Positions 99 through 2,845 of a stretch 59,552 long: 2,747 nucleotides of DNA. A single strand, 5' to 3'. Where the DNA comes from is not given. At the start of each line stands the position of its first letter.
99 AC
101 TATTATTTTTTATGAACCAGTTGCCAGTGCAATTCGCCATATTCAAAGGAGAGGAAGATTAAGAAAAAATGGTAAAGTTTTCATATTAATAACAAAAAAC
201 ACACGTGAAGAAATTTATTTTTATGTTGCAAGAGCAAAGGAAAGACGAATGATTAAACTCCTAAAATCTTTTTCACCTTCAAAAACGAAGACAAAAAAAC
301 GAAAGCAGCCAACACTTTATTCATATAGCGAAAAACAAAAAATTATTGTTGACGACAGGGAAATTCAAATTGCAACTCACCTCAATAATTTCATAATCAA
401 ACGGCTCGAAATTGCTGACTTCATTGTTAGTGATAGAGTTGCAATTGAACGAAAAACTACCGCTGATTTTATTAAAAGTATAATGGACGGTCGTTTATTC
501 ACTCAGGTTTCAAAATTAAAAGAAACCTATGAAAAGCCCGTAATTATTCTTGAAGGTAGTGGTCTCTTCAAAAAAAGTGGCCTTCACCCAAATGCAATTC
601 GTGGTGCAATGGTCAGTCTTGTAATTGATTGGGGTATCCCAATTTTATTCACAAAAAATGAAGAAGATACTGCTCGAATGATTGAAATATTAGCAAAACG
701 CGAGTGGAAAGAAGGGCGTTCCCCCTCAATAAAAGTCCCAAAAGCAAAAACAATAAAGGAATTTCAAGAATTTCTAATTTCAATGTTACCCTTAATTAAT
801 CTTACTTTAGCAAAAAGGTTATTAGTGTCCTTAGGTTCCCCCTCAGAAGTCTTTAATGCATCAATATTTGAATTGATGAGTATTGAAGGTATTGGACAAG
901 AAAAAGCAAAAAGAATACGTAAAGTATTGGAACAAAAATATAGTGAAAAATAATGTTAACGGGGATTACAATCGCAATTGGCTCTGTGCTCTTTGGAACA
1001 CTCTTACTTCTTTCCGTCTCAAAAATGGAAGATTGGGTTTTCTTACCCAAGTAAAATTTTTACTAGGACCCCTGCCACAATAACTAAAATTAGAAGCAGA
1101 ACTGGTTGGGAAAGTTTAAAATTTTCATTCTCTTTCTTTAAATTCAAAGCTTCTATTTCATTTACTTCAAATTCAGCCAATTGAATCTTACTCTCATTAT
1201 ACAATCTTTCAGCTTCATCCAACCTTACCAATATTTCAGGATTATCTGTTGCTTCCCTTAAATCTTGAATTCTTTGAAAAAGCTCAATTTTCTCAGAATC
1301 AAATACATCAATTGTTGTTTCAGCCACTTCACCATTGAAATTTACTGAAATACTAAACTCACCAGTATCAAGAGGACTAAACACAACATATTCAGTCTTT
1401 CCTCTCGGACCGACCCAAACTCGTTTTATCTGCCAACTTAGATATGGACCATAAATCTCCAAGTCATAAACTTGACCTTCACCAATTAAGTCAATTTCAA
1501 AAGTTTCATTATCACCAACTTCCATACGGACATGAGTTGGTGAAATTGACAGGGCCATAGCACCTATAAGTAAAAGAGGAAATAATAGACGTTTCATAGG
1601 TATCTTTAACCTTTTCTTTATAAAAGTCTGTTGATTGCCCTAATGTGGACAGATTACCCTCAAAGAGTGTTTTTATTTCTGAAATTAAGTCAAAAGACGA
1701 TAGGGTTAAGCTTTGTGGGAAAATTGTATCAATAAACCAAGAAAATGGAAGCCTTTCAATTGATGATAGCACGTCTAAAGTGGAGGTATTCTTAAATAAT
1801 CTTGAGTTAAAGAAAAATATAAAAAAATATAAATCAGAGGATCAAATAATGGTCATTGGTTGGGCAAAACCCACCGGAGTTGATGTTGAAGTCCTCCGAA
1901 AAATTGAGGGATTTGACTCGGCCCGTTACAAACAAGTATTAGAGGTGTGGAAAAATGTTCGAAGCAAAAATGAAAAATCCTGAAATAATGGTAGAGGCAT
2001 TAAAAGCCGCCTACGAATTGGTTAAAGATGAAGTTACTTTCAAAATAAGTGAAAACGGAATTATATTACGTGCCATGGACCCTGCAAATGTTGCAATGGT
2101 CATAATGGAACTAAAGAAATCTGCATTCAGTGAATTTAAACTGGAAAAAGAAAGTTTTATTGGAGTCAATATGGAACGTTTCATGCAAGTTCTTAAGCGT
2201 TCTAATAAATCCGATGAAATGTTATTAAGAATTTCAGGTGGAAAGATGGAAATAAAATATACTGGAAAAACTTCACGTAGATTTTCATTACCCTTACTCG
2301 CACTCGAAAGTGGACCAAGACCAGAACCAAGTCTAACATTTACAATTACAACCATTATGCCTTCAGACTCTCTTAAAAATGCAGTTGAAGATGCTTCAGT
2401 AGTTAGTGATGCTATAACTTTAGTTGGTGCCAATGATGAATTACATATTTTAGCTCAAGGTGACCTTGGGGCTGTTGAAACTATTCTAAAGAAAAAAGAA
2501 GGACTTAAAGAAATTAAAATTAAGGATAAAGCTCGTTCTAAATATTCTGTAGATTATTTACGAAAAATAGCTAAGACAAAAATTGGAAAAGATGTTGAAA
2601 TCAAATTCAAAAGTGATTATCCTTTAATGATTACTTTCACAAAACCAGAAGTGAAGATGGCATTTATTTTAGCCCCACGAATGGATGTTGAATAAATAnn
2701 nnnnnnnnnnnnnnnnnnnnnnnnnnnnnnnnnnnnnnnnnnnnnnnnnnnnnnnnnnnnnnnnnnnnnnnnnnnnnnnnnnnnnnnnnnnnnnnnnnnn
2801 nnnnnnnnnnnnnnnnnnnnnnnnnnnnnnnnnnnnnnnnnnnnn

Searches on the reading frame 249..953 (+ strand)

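Call 50: search_protein_families(library=pfam, proteins=[window:249-953:+], max_evalue=0.001)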
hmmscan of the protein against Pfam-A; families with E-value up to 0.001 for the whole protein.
window:249-953:+ (234 aa): 3 families
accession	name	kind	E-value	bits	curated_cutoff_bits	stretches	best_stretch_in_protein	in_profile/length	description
PF02732.21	ERCC4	-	6.8e-31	107.5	24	1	34-146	1-138/140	ERCC4 domain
PF14520.12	HHH_5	-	8.4e-06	26.6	27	1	180-227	7-55/57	Helix-hairpin-helix domain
PF00633.29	HHH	-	8.5e-06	25.8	24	1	200-225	4-29/30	Helix-hairpin-helix motif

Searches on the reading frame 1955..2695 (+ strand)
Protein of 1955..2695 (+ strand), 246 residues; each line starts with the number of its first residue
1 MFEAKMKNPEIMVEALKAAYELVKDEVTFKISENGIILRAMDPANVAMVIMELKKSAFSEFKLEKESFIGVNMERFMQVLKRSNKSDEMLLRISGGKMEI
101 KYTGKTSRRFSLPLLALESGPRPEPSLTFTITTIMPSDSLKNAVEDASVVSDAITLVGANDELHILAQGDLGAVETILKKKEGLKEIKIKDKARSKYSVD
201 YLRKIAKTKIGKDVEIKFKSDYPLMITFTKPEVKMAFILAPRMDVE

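Call 50: search_protein_families(library=pfam, proteins=[window:1955-2695:+], max_evalue=0.001)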
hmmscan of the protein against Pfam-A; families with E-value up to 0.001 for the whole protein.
window:1955-2695:+ (246 aa): 3 families
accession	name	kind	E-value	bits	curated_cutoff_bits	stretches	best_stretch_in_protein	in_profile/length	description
PF00705.23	PCNA_N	-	6.6e-17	61.9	20.3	1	1-95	1-94/127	Proliferating cell nuclear antigen, N-terminal domain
PF02747.20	PCNA_C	-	1.6e-09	38.4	23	1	127-241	5-126/128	Proliferating cell nuclear antigen, C-terminal domain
PF04139.18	Rad9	-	0.00076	19.5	25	0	23-85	11-78/253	Rad9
